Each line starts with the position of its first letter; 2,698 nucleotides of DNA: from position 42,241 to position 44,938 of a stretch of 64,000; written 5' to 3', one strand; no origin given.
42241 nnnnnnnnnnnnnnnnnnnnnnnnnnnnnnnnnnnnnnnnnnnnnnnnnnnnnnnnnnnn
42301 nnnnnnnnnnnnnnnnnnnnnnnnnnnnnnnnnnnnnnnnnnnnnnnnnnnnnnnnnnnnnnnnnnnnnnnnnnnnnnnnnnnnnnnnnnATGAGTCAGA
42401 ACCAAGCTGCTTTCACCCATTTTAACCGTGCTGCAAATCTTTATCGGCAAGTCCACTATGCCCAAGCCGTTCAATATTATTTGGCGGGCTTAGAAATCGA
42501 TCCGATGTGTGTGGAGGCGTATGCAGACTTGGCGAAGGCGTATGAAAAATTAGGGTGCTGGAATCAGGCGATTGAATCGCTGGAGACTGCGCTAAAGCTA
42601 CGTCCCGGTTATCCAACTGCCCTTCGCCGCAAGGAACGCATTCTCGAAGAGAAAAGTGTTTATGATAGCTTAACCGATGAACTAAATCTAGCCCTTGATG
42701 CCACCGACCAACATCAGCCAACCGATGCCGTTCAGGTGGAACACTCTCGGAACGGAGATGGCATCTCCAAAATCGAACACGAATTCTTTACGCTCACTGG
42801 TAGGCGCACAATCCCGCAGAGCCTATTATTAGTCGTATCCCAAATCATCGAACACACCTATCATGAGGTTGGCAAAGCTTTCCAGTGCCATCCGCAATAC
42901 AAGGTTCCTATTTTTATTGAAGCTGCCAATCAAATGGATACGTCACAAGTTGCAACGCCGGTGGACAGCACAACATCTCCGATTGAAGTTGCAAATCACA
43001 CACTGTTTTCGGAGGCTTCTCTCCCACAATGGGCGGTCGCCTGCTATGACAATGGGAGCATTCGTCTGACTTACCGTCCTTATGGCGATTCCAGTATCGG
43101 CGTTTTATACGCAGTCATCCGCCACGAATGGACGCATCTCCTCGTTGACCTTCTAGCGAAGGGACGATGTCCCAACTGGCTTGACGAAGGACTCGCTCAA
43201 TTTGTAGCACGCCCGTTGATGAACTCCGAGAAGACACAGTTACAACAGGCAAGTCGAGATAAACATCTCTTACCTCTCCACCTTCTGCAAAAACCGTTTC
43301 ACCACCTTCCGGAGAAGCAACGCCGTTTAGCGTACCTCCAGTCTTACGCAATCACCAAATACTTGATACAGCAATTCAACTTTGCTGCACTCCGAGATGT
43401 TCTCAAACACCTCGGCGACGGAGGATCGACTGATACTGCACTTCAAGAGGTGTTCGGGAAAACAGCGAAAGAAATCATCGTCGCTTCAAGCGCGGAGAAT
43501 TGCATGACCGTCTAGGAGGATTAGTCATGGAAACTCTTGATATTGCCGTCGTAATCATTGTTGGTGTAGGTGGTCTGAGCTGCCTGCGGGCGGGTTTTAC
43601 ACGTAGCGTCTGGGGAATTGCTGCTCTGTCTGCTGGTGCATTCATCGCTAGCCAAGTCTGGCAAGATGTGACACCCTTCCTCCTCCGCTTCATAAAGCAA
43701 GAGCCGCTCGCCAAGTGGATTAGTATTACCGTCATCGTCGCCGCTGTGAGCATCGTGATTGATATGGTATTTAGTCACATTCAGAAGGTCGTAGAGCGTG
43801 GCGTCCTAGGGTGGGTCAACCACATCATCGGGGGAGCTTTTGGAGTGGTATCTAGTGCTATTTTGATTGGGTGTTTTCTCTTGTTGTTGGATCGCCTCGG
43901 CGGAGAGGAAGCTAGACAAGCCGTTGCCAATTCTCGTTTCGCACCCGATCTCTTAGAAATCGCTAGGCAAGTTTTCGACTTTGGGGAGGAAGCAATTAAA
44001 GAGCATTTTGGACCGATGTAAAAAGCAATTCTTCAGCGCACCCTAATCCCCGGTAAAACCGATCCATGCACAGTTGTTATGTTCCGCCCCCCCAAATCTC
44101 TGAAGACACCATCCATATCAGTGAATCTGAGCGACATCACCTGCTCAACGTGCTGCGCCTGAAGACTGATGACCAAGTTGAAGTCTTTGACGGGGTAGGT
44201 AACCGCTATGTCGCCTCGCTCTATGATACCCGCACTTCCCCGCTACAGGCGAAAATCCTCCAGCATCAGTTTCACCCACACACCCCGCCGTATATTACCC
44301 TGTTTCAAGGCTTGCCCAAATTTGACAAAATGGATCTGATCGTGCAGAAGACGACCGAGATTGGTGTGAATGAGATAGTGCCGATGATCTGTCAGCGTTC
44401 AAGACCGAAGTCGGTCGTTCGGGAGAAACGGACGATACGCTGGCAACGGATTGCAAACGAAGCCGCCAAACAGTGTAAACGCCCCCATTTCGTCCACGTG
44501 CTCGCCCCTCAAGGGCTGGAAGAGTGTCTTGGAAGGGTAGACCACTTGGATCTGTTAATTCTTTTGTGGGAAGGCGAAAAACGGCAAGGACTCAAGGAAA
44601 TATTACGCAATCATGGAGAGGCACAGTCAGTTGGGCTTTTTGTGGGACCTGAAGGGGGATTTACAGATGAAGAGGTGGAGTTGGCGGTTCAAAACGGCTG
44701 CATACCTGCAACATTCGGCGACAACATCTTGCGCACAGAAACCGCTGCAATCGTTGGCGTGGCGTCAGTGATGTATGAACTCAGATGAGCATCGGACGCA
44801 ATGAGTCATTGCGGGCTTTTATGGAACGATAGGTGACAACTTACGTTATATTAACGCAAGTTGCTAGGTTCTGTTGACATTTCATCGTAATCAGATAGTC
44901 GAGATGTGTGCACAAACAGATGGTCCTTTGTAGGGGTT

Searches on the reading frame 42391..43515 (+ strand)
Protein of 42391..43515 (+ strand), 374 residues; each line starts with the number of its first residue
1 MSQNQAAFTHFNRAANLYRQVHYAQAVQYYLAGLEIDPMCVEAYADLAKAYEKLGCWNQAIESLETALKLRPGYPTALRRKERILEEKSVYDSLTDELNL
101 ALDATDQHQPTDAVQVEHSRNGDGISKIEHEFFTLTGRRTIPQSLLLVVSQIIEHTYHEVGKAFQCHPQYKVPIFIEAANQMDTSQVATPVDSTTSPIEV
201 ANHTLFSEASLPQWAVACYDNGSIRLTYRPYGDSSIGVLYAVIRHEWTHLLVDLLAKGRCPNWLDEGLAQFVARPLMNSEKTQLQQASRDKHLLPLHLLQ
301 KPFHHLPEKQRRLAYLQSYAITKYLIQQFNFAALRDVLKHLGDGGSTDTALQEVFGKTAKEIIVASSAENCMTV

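Call 10: find_encoding_contigs(protein=window:42391-43515:+, flank=10000, max_places=10)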
Protein window:42391-43515:+ (374 aa): no gene with exactly this product is on record in the collection.

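Call 11: search_protein_families(library=pfam, proteins=[window:42391-43515:+])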
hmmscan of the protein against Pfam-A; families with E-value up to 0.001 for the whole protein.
window:42391-43515:+ (374 aa): 8 families
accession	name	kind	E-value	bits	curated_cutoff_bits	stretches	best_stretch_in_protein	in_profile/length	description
PF13485.12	Peptidase_MA_2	-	2e-16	60.9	32.4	1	242-356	69-185/201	Peptidase MA superfamily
PF07719.23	TPR_2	-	4.2e-11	42.5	27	1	42-73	2-33/34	Tetratricopeptide repeat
PF00515.34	TPR_1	-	3.4e-10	39.8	27.8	1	42-74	2-34/34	Tetratricopeptide repeat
PF13414.12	TPR_11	-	3.4e-09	36.7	26.8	1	23-55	10-42/42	TPR repeat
PF13371.12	TPR_9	-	9.8e-08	32.3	35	1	19-83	7-71/73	Tetratricopeptide repeat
PF13181.12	TPR_8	-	8.9e-06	25.9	25.7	0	42-72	2-32/34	Tetratricopeptide repeat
PF14559.12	TPR_19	-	8.1e-05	23.3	25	1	22-74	6-58/68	Tetratricopeptide repeat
PF13432.12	TPR_16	-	0.00041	21.2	32.7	1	14-75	4-65/65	Tetratricopeptide repeat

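Call 12: find_homologous_proteins(query=window:42391-43515:+, max_evalue=1e-10)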
Query window:42391-43515:+ (374 aa): 292 proteins with E <= 1e-10 among 5468 candidates; the best 120 are listed.
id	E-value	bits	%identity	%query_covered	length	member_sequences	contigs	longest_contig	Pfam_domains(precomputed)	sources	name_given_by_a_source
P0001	9.4e-239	810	95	100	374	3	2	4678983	PF13414.13,PF13371.13,PF00515.35,PF13181.13,PF13485.12,PF07719.24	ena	-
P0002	1.3e-237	806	95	100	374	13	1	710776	PF13414.13,PF13371.13,PF00515.35,PF13181.13,PF13485.12,PF07719.24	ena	-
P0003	1.6e-230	783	91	100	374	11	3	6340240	PF13414.13,PF13371.13,PF00515.35,PF13432.13,PF13181.13,PF13485.12,PF07719.24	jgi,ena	jgi:tetratricopeptide (TPR) repeat protein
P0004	2.2e-230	782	91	100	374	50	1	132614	PF13414.13,PF13371.13,PF00515.35,PF13432.13,PF13181.13,PF13485.12,PF07719.24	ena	-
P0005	3.4e-223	759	89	100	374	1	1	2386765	PF13414.13,PF13371.13,PF00515.35,PF13485.12,PF07719.24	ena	-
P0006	2.3e-220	749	87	100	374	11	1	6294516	PF13414.13,PF13371.13,PF00515.35,PF13181.13,PF13485.12,PF07719.24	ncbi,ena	-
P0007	5.4e-215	732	86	100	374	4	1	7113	PF13414.13,PF13371.13,PF00515.35,PF13181.13,PF13485.12,PF07719.24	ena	-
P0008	1.0e-211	721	84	100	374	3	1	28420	PF13414.13,PF13371.13,PF00515.35,PF13485.12,PF07719.24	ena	-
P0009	5.3e-209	712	85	100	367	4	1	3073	PF13414.13,PF13371.13,PF00515.35,PF13432.13,PF13181.13,PF13485.12,PF07719.24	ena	-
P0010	1.4e-205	701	83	100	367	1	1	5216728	PF13414.13,PF13371.13,PF00515.35,PF13181.13,PF13485.12,PF07719.24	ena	-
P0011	2.4e-205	700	84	100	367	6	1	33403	PF13414.13,PF13371.13,PF00515.35,PF13181.13,PF13485.12,PF07719.24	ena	-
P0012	3.1e-205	700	82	100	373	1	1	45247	PF13414.13,PF13371.13,PF00515.35,PF13485.12,PF07719.24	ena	-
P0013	1.3e-204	698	83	100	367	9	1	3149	PF13414.13,PF13371.13,PF00515.35,PF13432.13,PF13181.13,PF13485.12,PF07719.24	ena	-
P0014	3.2e-204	696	82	100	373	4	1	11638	PF13414.13,PF13371.13,PF00515.35,PF13485.12,PF07719.24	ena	-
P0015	4.0e-204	696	84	100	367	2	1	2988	PF13414.13,PF13371.13,PF00515.35,PF13485.12,PF07719.24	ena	-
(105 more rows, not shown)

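Call 14: find_related_loci(query=A1, collection=genome_contigs, flank=6000)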
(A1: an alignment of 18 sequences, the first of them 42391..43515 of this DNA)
Query A1 (374 aa) in genome_contigs; peptide patterns used: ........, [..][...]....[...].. (x = any residue, [..] = any of these).
440 stretches matched a pattern; 226 encode a relative of the query (tblastn E <= 1e-3); the best 80 are kept; 79 distinct loci.
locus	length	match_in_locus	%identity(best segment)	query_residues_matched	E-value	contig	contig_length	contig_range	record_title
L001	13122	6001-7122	95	1-374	0e+0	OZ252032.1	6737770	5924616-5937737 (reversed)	MAG: Candidatus Poribacteria bacterium isolate aa3f26ad-70d9-470a-add4-ad97223fdacd genome assembly, chromosome: 1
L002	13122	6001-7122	87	1-374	0e+0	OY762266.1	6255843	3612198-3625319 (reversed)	MAG: Candidatus Poribacteria bacterium isolate f15cbddf-0c87-47e8-aab1-4ca568006f86 genome assembly, chromosome: 1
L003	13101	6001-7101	85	1-374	0e+0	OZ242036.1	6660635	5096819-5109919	MAG: Candidatus Poribacteria bacterium isolate 54b3e0b4-8990-4cd1-959a-c9693763f33b genome assembly, chromosome: 1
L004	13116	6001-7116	81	1-372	0e+0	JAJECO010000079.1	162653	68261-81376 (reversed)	MAG: Candidatus Poribacteria bacterium isolate jk18xAbins.25 k141_124282, whole genome shotgun sequence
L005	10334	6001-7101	81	1-374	0e+0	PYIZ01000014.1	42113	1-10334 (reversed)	MAG: Candidatus Poribacteria bacterium isolate PCPOR2b Ga0206366_114, whole genome shotgun sequence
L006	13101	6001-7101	81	1-374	0e+0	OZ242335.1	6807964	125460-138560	MAG: Candidatus Poribacteria bacterium isolate 0e18bbbf-3c5b-4f4e-9be4-718f64127597 genome assembly, chromosome: 1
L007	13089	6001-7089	81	1-370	0e+0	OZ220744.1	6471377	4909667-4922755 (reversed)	MAG: Candidatus Poribacteria bacterium isolate 67f587a8-c379-43ee-8694-439c00dbce40 genome assembly, chromosome: 1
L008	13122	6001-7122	78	1-374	0e+0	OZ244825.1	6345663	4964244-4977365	MAG: Candidatus Poribacteria bacterium isolate 9ee73198-b11f-455e-92bc-43fc746e3fb5 genome assembly, chromosome: 1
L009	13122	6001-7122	78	1-374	0e+0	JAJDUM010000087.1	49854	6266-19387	MAG: Candidatus Poribacteria bacterium isolate jk18x1bzbins.78 k141_1479584, whole genome shotgun sequence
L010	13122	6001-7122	77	1-374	0e+0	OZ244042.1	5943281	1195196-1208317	MAG: Candidatus Poribacteria bacterium isolate 82c2f847-b3a6-4516-8f18-366283cf6473 genome assembly, chromosome: 1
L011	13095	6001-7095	78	1-374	0e+0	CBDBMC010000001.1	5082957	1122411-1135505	MAG: Candidatus Poribacteria bacterium isolate ca8204a3-33b7-44e1-a19a-5b07964ae9a8 genome assembly, contig: contig_1, w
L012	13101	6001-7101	77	1-374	0e+0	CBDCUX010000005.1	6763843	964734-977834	MAG: Candidatus Poribacteria bacterium isolate e6ba5316-27cc-4a72-bad8-a94c688688a0 genome assembly, contig: contig_5, w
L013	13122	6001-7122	78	1-374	0e+0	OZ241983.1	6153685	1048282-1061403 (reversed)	MAG: Candidatus Poribacteria bacterium isolate 364a25e6-8d4f-453a-8db8-f2b726c437a0 genome assembly, chromosome: 1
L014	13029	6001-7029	75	1-374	0e+0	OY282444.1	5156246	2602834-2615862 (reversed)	MAG: uncultured Poribacteria bacterium genome assembly, chromosome: 1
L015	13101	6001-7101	71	1-374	0e+0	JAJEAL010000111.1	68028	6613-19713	MAG: Candidatus Poribacteria bacterium isolate jk18x7bins.5 k141_1087090, whole genome shotgun sequence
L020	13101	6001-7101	77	1-374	0e+0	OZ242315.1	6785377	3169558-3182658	MAG: Candidatus Poribacteria bacterium isolate 55818b94-eea9-47de-9476-a843df335cd7 genome assembly, chromosome: 1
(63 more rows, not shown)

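Call 21: search_protein_families(library=pfam, proteins=[L006:1482-2672:+, L005:9594-10292:-])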
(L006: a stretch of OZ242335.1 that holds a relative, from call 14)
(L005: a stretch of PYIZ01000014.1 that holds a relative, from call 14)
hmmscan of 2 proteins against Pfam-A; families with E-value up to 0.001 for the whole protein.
L006:1482-2672:+ (396 aa): 3 families
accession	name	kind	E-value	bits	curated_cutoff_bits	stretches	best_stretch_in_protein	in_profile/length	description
PF01385.25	OrfB_IS605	-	2.7e-25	89.3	30.5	1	205-306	14-118/120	Probable transposase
PF07282.18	Cas12f1-like_TNB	-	8.5e-22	77.5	26.3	1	321-386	3-60/60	Cas12f1-like, TNB domain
PF12323.14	HTH_OrfB_IS605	-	3.5e-09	36.5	21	1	31-69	1-40/47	Helix-turn-helix domain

L005:9594-10292:- (232 aa): 2 families
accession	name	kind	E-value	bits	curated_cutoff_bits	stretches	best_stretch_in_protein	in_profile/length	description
PF01385.25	OrfB_IS605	-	8.2e-28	97.5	30.5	1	43-143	16-119/120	Probable transposase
PF07282.18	Cas12f1-like_TNB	-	3.2e-21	75.7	26.3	1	157-222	3-60/60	Cas12f1-like, TNB domain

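Call 62: search_solved_structures(query=L006:1569-2672:+, show_alignments=1, max_evalue=0.00001)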
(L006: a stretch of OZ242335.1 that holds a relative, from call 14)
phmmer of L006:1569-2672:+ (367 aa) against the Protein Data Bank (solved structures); distinct sequences matched with E-value up to 0.00001: 17.
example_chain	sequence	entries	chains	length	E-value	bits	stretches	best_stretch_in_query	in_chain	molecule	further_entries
9yyg_A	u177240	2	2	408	1.6e-60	208.2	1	7-361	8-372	AI-designed RNA-guided nuclease | AI-generated RNA-guided nuclease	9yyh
8h1j_A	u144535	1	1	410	9.1e-51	176.1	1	7-361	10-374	RNA-guided DNA endonuclease TnpB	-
8bf8_A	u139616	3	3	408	9.4e-51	176.1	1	7-361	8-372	RNA-guided DNA endonuclease TnpB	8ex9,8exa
8iaz_A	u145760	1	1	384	1.4e-44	155.7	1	2-360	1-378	Transposase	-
9jfo_A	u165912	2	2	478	6.3e-34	120.7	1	226-362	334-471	LaTranC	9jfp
9jfq_A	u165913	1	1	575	1.1e-33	120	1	226-362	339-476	LaTranC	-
9j09_A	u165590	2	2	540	2.2e-28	102.5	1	146-357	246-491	Transposase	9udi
8j1j_A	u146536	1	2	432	1.4e-12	50.5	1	149-358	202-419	Transposase IS605 OrfB C-terminal domain-containing protein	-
9b0l_P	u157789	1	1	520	4.1e-12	49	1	210-360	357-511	TnpB-like protein L79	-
8j12_A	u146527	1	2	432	4.5e-12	48.8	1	148-358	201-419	Transposase IS605 OrfB C-terminal domain-containing protein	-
7wju_A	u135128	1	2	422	7.6e-12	48.1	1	148-358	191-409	OrfB_Zn_ribbon domain-containing protein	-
8dzj_A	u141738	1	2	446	8.7e-12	47.9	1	148-358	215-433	OrfB_Zn_ribbon domain-containing protein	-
8j3r_A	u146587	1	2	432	2.9e-11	46.2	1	152-358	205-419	Transposase IS605 OrfB C-terminal domain-containing protein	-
9nzp_A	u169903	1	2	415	6.6e-11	45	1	180-358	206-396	IS200/IS605 family element transposase accessory protein TnpB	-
8hr5_A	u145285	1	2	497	1.2e-09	40.9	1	158-357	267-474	Transposase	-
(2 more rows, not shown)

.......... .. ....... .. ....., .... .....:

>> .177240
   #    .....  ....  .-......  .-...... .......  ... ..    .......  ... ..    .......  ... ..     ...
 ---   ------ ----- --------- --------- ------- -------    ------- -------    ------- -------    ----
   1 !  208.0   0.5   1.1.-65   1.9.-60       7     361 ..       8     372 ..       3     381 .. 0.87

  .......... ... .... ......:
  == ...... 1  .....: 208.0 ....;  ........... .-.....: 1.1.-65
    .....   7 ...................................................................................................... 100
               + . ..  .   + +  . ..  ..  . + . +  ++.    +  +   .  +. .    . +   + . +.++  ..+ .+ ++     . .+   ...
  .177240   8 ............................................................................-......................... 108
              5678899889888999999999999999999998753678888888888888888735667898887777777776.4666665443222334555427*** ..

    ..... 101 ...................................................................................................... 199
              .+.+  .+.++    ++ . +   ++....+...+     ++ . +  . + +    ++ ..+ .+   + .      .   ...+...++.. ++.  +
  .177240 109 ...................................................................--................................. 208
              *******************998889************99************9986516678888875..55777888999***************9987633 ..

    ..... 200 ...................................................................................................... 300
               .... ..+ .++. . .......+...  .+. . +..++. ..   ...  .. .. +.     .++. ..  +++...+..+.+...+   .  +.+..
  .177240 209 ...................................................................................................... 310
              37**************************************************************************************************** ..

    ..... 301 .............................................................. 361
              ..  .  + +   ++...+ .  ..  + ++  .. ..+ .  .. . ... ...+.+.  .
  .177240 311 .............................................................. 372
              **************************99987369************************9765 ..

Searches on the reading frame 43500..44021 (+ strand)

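Call 11: search_protein_families(library=pfam, proteins=[window:43500-44021:+])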
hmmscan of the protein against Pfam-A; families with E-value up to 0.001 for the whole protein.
window:43500-44021:+ (173 aa): 1 family
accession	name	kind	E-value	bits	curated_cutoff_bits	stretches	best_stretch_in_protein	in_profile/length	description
PF02674.22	Colicin_V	-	5.9e-24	85.1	29.3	1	13-151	1-139/144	Colicin V production protein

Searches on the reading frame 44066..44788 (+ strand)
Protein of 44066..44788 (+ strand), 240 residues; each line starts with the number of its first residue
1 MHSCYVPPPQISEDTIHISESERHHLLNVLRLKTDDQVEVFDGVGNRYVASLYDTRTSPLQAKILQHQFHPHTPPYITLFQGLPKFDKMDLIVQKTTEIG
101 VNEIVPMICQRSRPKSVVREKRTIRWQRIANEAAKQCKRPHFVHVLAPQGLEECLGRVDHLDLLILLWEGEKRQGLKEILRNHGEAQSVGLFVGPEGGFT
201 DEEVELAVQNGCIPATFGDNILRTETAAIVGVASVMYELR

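Call 11: search_protein_families(library=pfam, proteins=[window:44066-44788:+])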
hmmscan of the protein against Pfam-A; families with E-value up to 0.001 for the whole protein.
window:44066-44788:+ (240 aa): 2 families
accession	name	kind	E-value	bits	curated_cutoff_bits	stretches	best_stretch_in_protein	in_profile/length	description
PF04452.19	Methyltrans_RNA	-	1.9e-46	158.1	23.9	1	76-234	6-163/165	RNA methyltransferase domain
PF20260.4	PUA_4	-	8.3e-10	39.1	23.9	1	19-52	2-35/48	RNA methyltransferase PUA domain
